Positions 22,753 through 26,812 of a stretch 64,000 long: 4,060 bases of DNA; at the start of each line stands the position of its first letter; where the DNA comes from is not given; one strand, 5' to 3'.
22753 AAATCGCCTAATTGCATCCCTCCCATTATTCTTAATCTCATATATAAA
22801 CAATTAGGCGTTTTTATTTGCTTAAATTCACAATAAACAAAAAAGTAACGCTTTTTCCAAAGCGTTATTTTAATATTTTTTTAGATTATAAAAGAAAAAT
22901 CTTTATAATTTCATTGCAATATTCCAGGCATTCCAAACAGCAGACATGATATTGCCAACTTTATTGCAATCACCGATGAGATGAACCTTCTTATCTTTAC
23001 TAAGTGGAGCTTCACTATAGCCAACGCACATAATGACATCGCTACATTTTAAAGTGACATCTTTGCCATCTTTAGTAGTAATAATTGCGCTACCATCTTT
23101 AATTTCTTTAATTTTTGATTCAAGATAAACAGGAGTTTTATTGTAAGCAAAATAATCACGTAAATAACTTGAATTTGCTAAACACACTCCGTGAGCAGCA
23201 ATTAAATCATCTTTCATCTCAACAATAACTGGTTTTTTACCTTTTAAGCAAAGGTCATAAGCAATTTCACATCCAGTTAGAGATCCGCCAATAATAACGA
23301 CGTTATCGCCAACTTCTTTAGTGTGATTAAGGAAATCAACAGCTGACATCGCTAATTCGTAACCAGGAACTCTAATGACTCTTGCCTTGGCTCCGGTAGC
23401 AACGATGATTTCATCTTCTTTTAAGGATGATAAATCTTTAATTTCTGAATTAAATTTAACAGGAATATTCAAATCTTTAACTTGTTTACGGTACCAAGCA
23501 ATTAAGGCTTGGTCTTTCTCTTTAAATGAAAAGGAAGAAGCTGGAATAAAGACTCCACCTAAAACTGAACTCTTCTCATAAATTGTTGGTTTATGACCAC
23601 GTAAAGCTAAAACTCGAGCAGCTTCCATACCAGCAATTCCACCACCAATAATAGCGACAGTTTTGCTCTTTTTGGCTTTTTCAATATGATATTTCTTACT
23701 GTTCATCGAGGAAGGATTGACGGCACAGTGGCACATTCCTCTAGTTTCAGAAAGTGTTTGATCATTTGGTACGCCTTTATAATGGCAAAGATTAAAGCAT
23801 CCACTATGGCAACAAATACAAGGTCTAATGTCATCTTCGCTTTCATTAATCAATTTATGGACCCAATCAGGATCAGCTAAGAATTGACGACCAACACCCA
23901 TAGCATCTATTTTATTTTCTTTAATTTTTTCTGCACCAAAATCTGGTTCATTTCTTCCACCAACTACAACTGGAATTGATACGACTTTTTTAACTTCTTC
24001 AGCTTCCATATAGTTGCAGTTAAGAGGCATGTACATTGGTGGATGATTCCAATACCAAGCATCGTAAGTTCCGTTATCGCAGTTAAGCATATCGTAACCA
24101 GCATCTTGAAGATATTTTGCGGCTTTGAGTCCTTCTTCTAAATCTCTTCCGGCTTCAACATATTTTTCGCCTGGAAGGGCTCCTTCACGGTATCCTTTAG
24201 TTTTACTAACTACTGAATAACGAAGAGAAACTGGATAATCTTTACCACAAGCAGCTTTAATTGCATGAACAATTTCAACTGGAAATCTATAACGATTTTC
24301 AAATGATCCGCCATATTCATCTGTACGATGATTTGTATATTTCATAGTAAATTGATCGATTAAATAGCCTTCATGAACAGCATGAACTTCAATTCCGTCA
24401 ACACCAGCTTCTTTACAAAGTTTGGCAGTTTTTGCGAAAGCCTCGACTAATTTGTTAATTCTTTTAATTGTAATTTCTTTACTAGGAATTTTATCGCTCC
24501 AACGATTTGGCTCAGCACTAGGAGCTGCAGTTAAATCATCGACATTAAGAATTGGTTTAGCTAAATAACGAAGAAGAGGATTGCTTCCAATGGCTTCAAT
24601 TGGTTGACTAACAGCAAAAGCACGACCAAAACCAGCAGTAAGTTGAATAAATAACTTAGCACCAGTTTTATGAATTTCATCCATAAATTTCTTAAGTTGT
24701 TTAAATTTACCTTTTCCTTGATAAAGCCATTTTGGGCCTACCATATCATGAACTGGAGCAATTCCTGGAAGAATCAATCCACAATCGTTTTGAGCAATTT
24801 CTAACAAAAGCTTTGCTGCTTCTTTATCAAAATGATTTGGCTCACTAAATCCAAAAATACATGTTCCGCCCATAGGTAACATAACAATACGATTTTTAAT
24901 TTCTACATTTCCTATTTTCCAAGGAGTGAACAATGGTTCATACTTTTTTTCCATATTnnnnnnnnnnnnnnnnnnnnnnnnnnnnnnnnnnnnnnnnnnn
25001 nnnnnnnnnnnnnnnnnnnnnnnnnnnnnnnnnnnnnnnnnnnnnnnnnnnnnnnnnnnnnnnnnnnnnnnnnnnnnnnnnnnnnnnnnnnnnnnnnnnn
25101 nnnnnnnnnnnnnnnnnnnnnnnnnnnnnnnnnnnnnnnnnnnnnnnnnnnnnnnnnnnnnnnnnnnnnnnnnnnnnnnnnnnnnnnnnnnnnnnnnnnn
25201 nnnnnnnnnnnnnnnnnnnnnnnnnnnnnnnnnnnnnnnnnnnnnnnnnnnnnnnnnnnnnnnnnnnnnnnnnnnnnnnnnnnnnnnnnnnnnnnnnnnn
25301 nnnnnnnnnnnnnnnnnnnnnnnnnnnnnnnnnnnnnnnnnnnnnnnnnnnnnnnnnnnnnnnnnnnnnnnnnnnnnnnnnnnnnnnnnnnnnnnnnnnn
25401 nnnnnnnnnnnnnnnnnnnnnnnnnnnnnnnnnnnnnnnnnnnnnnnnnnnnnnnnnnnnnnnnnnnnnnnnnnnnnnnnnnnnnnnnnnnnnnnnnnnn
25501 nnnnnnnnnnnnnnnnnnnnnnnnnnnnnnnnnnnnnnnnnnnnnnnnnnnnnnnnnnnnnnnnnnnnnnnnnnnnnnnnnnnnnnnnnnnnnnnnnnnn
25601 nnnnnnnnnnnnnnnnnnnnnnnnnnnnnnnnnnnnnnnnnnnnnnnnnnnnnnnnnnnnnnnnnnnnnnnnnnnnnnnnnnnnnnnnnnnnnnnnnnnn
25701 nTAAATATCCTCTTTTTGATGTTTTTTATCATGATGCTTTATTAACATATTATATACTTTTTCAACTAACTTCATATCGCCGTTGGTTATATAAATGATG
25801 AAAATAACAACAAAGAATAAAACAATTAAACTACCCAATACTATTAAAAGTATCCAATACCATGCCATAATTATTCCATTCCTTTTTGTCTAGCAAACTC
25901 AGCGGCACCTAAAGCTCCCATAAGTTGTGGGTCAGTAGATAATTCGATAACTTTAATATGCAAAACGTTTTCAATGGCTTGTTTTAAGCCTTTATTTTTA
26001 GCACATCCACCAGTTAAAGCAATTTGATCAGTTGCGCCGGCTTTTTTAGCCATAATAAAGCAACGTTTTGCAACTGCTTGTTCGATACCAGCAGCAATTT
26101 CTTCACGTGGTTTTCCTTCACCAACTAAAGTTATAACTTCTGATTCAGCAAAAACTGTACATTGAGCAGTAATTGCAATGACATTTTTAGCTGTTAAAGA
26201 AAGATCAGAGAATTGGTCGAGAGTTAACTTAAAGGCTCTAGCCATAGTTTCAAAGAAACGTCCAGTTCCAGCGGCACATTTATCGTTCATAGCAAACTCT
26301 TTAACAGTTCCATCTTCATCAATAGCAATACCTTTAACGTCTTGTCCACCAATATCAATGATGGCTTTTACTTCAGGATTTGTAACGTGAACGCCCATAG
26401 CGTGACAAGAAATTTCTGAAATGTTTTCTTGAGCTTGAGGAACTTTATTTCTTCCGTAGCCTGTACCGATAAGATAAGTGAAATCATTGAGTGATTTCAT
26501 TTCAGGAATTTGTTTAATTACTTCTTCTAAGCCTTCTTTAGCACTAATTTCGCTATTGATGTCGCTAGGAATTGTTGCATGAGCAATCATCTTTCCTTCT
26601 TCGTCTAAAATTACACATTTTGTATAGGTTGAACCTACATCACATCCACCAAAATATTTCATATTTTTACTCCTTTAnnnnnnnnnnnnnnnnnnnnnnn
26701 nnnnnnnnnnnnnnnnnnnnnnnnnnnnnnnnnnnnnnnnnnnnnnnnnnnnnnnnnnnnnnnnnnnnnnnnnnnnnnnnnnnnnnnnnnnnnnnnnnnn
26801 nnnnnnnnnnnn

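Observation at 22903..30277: Seven-gene operon joins a BCR/HAD-type radical enzyme to a CooC-type metallochaperone ATPase, an AcsB-like domain protein and an enoate reductase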

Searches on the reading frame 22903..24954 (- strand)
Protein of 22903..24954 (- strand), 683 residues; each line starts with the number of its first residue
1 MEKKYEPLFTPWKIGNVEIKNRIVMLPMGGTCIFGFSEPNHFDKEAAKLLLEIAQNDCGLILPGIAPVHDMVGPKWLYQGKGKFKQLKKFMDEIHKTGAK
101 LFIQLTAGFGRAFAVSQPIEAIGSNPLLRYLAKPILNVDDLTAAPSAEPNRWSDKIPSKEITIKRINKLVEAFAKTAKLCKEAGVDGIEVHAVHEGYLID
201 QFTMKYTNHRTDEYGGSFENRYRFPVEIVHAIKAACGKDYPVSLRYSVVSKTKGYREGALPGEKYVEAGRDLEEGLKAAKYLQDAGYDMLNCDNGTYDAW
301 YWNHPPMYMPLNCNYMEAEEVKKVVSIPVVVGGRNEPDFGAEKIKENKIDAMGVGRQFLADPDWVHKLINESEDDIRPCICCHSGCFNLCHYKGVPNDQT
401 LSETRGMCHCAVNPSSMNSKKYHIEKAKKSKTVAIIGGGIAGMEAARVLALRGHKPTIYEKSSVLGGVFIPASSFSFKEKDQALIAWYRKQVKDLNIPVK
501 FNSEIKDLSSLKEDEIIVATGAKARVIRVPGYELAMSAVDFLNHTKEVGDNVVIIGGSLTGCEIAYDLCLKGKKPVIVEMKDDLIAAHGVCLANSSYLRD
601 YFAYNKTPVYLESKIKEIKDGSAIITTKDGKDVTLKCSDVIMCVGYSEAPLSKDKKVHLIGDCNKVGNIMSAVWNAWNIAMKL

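Call 3: search_protein_families(library=pfam, proteins=[window:22903-24954:-], max_evalue=0.01)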
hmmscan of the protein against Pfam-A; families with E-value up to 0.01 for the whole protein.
window:22903-24954:- (683 aa): 15 families
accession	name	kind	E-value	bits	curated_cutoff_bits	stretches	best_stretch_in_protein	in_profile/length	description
PF00724.26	Oxidored_FMN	-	8.8e-56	190.1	27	1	8-371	2-338/342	NADH:flavin oxidoreductase / NADH oxidase family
PF07992.20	Pyr_redox_2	-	1.3e-25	90.8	26.1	1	432-651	2-242/291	Pyridine nucleotide-disulphide oxidoreductase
PF00070.33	Pyr_redox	-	6.2e-15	55.9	22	2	551-623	1-71/82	Pyridine nucleotide-disulphide oxidoreductase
PF13738.12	Pyr_redox_3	-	1.5e-13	51.1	30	1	511-648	123-269/305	Pyridine nucleotide-disulphide oxidoreductase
PF01266.30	DAO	-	2e-11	44.5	27.9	1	433-466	2-35/353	FAD dependent oxidoreductase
PF13450.12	NAD_binding_8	-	5.4e-10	39.9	21.9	1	435-467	1-33/68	NAD(P)-binding Rossmann-like domain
PF00890.30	FAD_binding_2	-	8.7e-05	22.3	20.4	1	433-467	2-36/414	FAD binding domain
PF01494.25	FAD_binding_3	-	0.00013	21.8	22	0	432-462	3-33/349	FAD binding domain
PF01593.30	Amino_oxidase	-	0.00019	21.3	19.8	0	440-467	1-28/443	Flavin containing amine oxidoreductase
PF12831.13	FAD_oxidored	-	0.00023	21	27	1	433-469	2-38/416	FAD dependent oxidoreductase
PF01134.28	GIDA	-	0.00036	20.1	22.1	0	433-459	2-28/391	Glucose inhibited division protein A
PF02736.25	Myosin_N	-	0.0014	18.9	27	1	610-640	15-45/45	Myosin N-terminal SH3-like domain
PF03486.20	HI0933_like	-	0.0014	18.6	50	0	432-466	2-36/244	HI0933-like protein Rossmann domain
PF00743.25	FMO-like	-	0.0079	15.1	22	0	431-469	2-40/532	Flavin-binding monooxygenase-like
PF01946.23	Thi4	-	0.0087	15.8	26.2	0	432-467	19-55/235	Thi4 family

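Call 4: search_protein_families(library=ncbifam, proteins=[window:22903-24954:-], max_evalue=0.01)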
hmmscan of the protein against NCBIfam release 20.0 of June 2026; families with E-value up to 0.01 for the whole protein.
window:22903-24954:- (683 aa): 98 families (the best 25 are shown)
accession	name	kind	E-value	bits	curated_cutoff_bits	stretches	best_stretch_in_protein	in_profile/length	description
NF045599.1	bili_reduct_long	exception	3.9e-109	365.7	750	1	8-682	1-640/641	bilirubin reductase, long form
NF041087.1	bile_acid_BaiCD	equivalog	4.9e-106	355.3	825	1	5-682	1-641/642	bile acid Fe-S flavoenzyme BaiCD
TIGR03997.1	mycofact_OYE_2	equivalog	5e-75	253.1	793.15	1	143-682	115-644/645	mycofactocin system FadH/OYE family oxidoreductase 2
NF045592.1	bili_reduct_N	equivalog_domain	3.5e-56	190.9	425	1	8-388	2-350/363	bilirubin reductase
TIGR03996.1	mycofact_OYE_1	hypoth_equivalog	1.3e-36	126.3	627.9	1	152-667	122-620/633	mycofactocin system FadH/OYE family oxidoreductase 1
NF010047.0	PRK13523.1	equivalog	3.1e-36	125.1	431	2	142-376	116-328/339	NADPH dehydrogenase NamA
NF006101.0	PRK08255.1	equivalog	2e-33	115.5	1078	1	4-367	395-729/768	bifunctional salicylyl-CoA 5-hydroxylase/oxidoreductase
NF007899.0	PRK10605.1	subfamily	1.6e-26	93.4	403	1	5-254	3-243/365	N-ethylmaleimide reductase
NF004943.0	PRK06292.2-1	equivalog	8.8e-18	64.3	432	1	510-646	129-268/456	dihydrolipoyl dehydrogenase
NF009410.0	PRK12771.1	subfamily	2.5e-17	62.7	516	1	381-565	92-284/566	NAD(P)-binding protein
TIGR01350.1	lipoamide_DH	equivalog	2.4e-15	56.2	408.8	1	507-647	127-268/461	dihydrolipoyl dehydrogenase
NF003437.0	PRK04965.1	equivalog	6.6e-14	51.7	392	1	512-646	99-237/378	NADH:flavorubredoxin reductase NorW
NF004945.0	PRK06292.2-3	equivalog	2.3e-13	49.9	494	1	511-646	128-265/457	dihydrolipoyl dehydrogenase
NF005560.0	PRK07233.1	equivalog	5.4e-13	48.6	252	1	432-469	2-39/435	hypothetical protein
NF045663.1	diclust_near_Sec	equivalog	7.6e-12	44.1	530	1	381-520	62-197/759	pyridine nucleotide-disulfide oxidoreductase/dicluster-binding protein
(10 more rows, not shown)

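Call 70: search_solved_structures(query=window:22903-24954:-, max_evalue=1e-20)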
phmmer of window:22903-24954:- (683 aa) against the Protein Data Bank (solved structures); distinct sequences matched with E-value up to 1e-20: 32.
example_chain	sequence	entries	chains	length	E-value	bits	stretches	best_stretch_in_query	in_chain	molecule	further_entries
6qkg_A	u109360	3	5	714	2e-54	188.2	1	5-682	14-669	NCR A | NCR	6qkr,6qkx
1ps9_A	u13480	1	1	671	2.4e-46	161.5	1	155-570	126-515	2,4-dienoyl-CoA reductase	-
6de6_A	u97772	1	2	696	4.1e-30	107.8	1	139-472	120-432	Histamine dehydrogenase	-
6l6j_A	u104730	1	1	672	1.1e-27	99.8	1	166-525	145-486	Oxidored_FMN domain-containing protein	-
1djn_A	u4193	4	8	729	2.4e-27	98.6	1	3-470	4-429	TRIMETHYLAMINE DEHYDROGENASE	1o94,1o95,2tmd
1djq_A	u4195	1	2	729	3e-27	98.3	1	3-470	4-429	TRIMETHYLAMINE DEHYDROGENASE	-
5ocs_A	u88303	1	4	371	7.6e-25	90.4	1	8-364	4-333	Putative NADH-depentdent flavin oxidoreductase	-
1z41_A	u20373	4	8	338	3.7e-24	88.1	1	159-367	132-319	Probable NADH-dependent flavin oxidoreductase yqjM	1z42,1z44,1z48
8j59_A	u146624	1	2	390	1.5e-23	86.1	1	8-373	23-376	NADPH dehydrogenase afvA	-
4jic_A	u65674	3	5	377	2.5e-23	85.4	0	7-247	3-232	GTN Reductase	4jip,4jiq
5n6g_A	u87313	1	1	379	2.5e-23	85.4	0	7-247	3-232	GTN Reductase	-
3gr7_A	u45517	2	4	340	7.3e-23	83.9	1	143-370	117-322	NADPH dehydrogenase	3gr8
9fcn_A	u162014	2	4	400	1.3e-22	83.1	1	6-365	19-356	12-oxophytodienoate reductase 3,Old yellow enzyme OYE4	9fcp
3hgo_A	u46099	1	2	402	1.4e-22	82.9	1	6-245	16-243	12-oxophytodienoate reductase 3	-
8qnw_A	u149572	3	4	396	1.5e-22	82.8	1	6-244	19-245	12-oxophytodienoate reductase 3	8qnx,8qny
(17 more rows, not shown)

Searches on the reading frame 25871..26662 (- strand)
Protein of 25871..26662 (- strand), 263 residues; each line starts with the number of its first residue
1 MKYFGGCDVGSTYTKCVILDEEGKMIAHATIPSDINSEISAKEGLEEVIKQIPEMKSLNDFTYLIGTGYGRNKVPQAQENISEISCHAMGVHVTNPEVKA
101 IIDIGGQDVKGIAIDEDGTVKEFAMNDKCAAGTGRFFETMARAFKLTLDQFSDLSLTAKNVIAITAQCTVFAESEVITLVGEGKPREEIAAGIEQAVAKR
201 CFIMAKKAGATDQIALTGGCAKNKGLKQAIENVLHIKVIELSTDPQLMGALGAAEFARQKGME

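Call 3: search_protein_families(library=pfam, proteins=[window:25871-26662:-], max_evalue=0.01)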
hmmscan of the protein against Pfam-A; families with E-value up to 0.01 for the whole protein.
window:25871-26662:- (263 aa): 8 families
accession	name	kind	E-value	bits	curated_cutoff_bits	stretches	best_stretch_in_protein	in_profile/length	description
PF01869.26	BcrAD_BadFG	-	2.9e-58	197.9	31.5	1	6-257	2-271/271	BadF/BadG/BcrA/BcrD ATPase family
PF00370.27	FGGY_N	-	1.4e-05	25.3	28.8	0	3-38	1-36/245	FGGY family of carbohydrate kinases, N-terminal domain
PF22521.2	HypF_C_2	-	2e-05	24.9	27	1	175-239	155-222/241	Carbamoyltransferase, Kae1-like Domain, second subdomain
PF11104.14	PilM_2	-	0.00028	20.4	27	1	199-239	263-303/340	Type IV pilus assembly protein PilM;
PF13941.12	MutL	-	0.001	18.4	27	1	8-57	5-53/450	MutL protein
PF06723.19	MreB_Mbl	-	0.001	18.4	27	0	213-258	276-320/327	MreB/Mbl protein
PF00814.31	TsaD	-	0.0011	19.2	24.8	1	152-246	175-259/264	tRNA N6-adenosine threonylcarbamoyltransferase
PF00480.26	ROK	-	0.0095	15.9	22.9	0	5-52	2-46/294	ROK family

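Call 4: search_protein_families(library=ncbifam, proteins=[window:25871-26662:-], max_evalue=0.01)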
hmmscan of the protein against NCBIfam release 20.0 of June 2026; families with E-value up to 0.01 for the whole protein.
window:25871-26662:- (263 aa): 13 families
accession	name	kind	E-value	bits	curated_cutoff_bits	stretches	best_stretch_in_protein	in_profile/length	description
TIGR00241.1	CoA_E_activ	domain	1.5e-66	224.5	125.4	1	6-254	4-246/248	acyl-CoA dehydratase activase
TIGR02259.1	benz_CoA_red_A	equivalog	4.6e-54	183.8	578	2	62-257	231-432/432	benzoyl-CoA reductase subunit A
TIGR03192.1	benz_CoA_bzdQ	equivalog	5e-50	170.6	380.2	1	6-257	36-286/293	benzoyl-CoA reductase, bzd-type, subunit Q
TIGR02261.1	benz_CoA_red_D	equivalog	2.6e-29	102.2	312.85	1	6-254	5-259/262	benzoyl-CoA reductase subunit D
TIGR03286.1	methan_mark_15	hypoth_equivalog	2.9e-27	95.7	455.75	1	6-256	148-400/404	methanogenesis marker 15 protein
TIGR01312.1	XylB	equivalog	4.4e-06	25.5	380.25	1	192-257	371-435/481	xylulokinase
NF011660.0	PRK15080.1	equivalog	3.2e-05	23.3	182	0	209-259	226-275/277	ethanolamine utilization protein EutJ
NF009842.0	PRK13317.1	equivalog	9.1e-05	22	234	0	1-95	1-88/277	type II pantothenate kinase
NF040745.1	accessory_GlmL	equivalog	0.0013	17.6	475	1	8-57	5-53/459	methylaspartate mutase accessory protein GlmL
TIGR01175.1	pilM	subfamily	0.0031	16.5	133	1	98-241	189-313/348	type IV pilus assembly protein PilM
TIGR02529.1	EutJ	subfamily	0.0041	16.6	152.1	0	209-253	193-236/239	ethanolamine utilization protein EutJ family protein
TIGR03123.1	one_C_unchar_1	hypoth_equivalog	0.0043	16.3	244.1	0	6-56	2-49/327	probable H4MPT-linked C1 transfer pathway protein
TIGR03723.1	T6A_TsaD_YgjD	equivalog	0.0061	15.7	296.1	1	183-241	229-290/314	tRNA (adenosine(37)-N6)-threonylcarbamoyltransferase complex transferase subunit TsaD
